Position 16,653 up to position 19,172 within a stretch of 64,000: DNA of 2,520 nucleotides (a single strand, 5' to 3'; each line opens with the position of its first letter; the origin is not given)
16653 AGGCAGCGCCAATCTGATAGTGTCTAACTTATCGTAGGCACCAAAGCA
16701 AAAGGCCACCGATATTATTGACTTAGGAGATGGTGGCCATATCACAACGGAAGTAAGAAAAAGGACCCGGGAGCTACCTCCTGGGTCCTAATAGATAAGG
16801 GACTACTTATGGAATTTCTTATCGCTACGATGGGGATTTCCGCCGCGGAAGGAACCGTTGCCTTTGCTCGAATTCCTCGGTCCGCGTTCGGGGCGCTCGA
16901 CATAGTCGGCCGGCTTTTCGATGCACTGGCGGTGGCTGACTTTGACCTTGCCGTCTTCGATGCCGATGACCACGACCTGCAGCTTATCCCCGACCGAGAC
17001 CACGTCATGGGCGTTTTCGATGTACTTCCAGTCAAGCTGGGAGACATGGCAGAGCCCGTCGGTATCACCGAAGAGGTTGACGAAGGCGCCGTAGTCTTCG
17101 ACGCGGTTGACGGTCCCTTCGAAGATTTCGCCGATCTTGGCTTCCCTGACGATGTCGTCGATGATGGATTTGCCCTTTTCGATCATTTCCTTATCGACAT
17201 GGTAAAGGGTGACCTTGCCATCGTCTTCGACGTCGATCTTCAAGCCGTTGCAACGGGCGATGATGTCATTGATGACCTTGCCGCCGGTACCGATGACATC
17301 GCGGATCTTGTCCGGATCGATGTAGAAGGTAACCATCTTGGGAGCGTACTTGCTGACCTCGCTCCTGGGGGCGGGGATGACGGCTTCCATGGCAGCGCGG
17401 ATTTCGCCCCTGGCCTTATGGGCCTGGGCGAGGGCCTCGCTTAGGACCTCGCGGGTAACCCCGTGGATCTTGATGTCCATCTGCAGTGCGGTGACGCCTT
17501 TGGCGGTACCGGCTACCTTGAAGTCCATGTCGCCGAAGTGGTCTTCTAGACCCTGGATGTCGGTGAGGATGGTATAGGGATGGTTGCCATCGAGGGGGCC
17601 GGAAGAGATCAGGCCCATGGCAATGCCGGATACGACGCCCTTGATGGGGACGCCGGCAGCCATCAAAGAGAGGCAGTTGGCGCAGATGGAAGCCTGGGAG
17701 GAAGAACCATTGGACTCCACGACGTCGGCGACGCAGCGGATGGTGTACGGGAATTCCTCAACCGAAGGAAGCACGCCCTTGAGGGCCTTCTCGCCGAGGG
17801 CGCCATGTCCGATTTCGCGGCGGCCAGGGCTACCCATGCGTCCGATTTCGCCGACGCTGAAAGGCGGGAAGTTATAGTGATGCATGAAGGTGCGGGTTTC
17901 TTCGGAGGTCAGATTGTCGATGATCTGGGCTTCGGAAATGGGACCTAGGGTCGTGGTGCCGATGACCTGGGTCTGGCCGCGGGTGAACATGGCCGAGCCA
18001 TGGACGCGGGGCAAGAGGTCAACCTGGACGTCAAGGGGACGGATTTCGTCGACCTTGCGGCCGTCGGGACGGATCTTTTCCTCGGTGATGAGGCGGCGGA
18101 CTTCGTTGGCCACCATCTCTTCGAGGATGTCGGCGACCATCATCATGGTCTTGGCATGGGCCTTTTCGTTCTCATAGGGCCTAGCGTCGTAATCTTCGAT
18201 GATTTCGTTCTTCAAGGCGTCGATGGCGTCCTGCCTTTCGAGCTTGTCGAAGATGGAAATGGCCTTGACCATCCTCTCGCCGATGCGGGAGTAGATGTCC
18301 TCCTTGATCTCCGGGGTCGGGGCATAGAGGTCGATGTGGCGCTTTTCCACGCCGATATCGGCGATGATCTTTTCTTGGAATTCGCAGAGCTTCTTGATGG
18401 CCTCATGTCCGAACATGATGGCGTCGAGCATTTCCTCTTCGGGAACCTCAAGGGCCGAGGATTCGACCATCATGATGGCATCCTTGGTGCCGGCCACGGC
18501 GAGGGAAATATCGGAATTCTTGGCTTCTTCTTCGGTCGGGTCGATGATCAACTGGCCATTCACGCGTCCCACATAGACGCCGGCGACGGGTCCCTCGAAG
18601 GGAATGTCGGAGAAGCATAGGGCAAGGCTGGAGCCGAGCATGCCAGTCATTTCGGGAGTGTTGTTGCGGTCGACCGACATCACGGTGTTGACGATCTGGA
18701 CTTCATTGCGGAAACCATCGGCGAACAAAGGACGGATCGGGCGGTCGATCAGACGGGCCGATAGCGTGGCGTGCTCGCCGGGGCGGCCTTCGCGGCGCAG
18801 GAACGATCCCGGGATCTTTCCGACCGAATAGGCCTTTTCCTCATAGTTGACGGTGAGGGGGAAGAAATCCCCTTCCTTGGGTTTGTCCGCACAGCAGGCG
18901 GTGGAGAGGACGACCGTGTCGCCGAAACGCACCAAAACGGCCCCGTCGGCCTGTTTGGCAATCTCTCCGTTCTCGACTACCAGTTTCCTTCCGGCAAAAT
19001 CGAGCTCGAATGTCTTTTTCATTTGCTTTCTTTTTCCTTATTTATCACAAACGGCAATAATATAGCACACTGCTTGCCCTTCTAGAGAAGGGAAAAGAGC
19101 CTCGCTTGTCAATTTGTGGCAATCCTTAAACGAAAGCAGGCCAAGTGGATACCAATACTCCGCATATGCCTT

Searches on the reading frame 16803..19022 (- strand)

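Call 9: search_protein_families(library=pfam, proteins=[window:16803-19022:-], max_evalue=0.00001)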
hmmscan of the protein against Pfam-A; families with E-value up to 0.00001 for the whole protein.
window:16803-19022:- (739 aa): 5 families
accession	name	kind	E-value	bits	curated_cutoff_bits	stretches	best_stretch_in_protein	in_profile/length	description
PF01138.27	RNase_PH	-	8e-55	185.2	25.5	2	11-141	2-130/130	3' exoribonuclease family, domain 1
PF03725.20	RNase_PH_C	-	7.6e-25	87.1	20.8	1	144-208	1-67/67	3' exoribonuclease family, domain 2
PF00575.29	S1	-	7.3e-17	62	22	1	628-695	2-69/74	S1 RNA binding domain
PF03726.19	PNPase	-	3.1e-12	47.2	24.6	1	238-323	1-81/81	Polyribonucleotide nucleotidyltransferase, RNA binding domain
PF00013.35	KH_1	-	1.2e-06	28.6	21.5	1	564-621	2-64/66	KH domain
